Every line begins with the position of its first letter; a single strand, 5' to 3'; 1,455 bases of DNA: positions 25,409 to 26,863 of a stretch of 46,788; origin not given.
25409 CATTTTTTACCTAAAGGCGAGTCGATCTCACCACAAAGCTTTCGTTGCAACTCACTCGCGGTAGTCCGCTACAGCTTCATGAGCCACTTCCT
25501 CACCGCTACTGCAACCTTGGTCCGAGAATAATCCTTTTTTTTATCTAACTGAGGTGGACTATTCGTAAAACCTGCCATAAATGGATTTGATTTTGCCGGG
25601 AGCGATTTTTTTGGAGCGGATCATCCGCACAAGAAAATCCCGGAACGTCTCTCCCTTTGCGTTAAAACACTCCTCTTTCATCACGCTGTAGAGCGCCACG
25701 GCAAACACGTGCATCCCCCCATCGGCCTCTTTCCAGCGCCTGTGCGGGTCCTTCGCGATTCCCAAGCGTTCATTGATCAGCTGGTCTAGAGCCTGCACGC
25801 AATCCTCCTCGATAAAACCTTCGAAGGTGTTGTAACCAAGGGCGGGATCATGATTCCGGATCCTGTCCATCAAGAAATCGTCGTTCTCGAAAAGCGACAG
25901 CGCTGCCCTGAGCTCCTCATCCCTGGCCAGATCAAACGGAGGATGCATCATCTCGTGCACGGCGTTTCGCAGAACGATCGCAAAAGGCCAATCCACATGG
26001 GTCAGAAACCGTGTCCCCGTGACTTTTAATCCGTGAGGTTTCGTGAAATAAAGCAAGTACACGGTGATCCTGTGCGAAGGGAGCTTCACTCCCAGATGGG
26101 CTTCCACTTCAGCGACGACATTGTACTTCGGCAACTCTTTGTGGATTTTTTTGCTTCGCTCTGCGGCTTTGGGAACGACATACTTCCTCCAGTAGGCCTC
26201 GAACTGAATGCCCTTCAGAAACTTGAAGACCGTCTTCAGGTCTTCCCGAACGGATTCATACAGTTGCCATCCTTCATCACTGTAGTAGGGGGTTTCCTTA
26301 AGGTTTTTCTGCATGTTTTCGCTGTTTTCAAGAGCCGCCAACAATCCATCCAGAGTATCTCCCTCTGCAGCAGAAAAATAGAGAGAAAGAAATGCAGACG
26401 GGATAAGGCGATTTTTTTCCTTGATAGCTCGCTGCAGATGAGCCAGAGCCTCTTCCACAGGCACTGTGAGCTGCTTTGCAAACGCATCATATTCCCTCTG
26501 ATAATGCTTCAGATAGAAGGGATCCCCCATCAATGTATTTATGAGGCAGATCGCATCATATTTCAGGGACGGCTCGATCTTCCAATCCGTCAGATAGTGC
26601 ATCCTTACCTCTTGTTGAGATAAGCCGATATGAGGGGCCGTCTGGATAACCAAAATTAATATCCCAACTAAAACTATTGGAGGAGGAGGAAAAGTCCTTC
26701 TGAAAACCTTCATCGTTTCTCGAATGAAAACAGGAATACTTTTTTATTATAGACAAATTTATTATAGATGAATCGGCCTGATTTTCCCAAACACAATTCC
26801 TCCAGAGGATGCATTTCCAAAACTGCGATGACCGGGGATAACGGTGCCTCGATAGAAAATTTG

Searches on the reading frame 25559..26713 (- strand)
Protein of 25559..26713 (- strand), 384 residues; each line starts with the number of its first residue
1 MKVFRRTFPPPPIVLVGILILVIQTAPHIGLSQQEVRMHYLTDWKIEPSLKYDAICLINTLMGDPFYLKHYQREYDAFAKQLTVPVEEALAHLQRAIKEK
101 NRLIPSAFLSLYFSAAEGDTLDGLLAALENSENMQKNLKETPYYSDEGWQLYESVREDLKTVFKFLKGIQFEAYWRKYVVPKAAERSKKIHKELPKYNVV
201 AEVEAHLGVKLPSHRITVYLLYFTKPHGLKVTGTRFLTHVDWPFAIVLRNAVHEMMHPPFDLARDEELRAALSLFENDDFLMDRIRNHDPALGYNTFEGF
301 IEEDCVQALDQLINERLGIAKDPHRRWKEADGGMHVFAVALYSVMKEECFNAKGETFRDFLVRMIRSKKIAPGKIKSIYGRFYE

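Call 7: search_protein_families(library=pfam, proteins=[window:25559-26713:-])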
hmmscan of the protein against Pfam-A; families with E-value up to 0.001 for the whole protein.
window:25559-26713:- (384 aa): 0 families

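Call 76: find_encoding_contigs(protein=window:25559-26713:-, flank=3000, max_places=10)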
Protein window:25559-26713:- (384 aa): 1 contig read that carries it; 1 place shown.
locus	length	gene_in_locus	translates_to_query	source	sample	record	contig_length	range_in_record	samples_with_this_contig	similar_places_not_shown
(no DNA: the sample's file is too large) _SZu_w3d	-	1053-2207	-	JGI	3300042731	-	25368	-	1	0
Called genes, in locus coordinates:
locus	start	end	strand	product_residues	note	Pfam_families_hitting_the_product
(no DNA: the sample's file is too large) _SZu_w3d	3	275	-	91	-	?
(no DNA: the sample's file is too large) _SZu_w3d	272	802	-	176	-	PF04542:Sigma70_r2, PF08281:Sigma70_r4_2, PF04545:Sigma70_r4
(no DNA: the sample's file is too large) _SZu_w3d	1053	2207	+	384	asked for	-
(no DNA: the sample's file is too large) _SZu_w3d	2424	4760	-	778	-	-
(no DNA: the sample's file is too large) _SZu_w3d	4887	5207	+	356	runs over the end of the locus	PF00586:AIRS, PF02769:AIRS_C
